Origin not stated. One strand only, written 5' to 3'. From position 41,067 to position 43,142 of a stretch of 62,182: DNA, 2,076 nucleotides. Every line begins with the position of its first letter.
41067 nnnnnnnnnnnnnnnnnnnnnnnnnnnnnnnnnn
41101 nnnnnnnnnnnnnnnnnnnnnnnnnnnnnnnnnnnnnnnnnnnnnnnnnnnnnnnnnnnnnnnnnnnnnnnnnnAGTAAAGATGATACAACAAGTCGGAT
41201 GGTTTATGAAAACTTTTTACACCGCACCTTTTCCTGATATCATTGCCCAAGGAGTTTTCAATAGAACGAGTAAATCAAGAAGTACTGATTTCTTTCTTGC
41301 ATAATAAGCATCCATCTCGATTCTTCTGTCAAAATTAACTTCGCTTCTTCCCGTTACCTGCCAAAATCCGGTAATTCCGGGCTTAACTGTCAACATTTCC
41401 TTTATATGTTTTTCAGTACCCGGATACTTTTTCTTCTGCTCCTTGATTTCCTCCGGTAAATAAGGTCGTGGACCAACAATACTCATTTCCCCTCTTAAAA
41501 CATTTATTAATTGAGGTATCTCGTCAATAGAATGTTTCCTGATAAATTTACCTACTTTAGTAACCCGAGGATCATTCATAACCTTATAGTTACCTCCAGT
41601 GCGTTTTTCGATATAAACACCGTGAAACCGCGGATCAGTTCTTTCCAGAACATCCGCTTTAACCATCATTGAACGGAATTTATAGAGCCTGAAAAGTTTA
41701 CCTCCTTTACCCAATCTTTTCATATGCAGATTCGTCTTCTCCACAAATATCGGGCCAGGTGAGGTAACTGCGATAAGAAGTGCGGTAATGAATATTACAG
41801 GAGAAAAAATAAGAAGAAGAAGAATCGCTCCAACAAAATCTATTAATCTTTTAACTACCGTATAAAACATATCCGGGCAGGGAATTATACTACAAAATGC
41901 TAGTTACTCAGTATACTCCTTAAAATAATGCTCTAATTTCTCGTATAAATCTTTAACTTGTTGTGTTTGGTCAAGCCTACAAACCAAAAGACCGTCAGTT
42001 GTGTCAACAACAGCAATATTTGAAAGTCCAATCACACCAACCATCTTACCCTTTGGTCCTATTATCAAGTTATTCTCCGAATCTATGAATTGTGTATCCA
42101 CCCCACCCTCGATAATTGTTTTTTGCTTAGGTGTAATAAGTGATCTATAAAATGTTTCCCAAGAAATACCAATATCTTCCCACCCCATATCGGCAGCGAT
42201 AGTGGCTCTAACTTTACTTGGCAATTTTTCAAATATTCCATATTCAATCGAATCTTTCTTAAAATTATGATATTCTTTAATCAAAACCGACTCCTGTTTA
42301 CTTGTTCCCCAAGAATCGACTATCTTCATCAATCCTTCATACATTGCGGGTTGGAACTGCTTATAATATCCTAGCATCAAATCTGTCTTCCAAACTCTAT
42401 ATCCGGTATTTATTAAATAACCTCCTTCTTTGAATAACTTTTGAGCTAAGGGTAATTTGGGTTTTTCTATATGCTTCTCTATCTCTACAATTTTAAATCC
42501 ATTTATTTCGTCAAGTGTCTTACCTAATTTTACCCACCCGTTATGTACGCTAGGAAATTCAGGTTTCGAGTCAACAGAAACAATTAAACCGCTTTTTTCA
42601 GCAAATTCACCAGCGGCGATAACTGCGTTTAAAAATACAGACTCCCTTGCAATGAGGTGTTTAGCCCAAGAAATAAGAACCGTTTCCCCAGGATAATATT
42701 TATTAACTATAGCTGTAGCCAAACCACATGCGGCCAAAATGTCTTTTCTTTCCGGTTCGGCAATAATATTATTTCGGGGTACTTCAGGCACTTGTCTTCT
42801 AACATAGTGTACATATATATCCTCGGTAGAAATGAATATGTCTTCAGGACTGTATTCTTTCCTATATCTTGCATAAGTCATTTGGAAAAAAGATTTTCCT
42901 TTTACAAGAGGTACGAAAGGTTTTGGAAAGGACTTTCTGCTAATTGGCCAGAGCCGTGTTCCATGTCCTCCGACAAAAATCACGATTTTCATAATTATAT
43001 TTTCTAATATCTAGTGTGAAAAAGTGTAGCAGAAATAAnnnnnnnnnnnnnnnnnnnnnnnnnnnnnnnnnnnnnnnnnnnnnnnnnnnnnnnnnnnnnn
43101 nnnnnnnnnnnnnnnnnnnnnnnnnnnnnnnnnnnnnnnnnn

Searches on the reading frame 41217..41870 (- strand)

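Call 41: search_protein_families(library=pfam, proteins=[window:41217-41870:-], max_evalue=0.00001)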
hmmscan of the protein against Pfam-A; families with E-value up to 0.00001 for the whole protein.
window:41217-41870:- (217 aa): 1 family
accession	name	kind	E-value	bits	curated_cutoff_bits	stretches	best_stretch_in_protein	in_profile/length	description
PF02397.22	Bac_transf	-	5.2e-60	202.5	27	1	7-211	1-178/179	Bacterial sugar transferase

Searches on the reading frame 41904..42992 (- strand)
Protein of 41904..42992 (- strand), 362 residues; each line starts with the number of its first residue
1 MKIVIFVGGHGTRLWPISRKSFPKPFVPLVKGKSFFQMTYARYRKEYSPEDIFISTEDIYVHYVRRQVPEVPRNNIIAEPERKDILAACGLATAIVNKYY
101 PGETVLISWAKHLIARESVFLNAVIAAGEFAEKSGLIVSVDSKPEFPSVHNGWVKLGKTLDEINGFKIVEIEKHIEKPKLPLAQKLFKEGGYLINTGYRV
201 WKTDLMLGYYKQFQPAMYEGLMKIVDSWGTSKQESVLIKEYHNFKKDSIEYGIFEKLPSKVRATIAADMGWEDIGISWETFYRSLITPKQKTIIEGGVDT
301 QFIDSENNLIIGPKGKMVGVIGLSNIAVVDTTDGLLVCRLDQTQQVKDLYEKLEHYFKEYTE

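Call 41: search_protein_families(library=pfam, proteins=[window:41904-42992:-], max_evalue=0.00001)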
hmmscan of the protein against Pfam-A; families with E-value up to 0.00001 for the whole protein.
window:41904-42992:- (362 aa): 2 families
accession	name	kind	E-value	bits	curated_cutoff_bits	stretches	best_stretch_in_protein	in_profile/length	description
PF00483.29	NTP_transferase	-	6.1e-20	72.3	21.2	1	3-281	2-235/245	Nucleotidyl transferase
PF22640.1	ManC_GMP_beta-helix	-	4e-12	46.3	27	1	303-353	6-55/55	MannoseP isomerase/GMP-like beta-helix domain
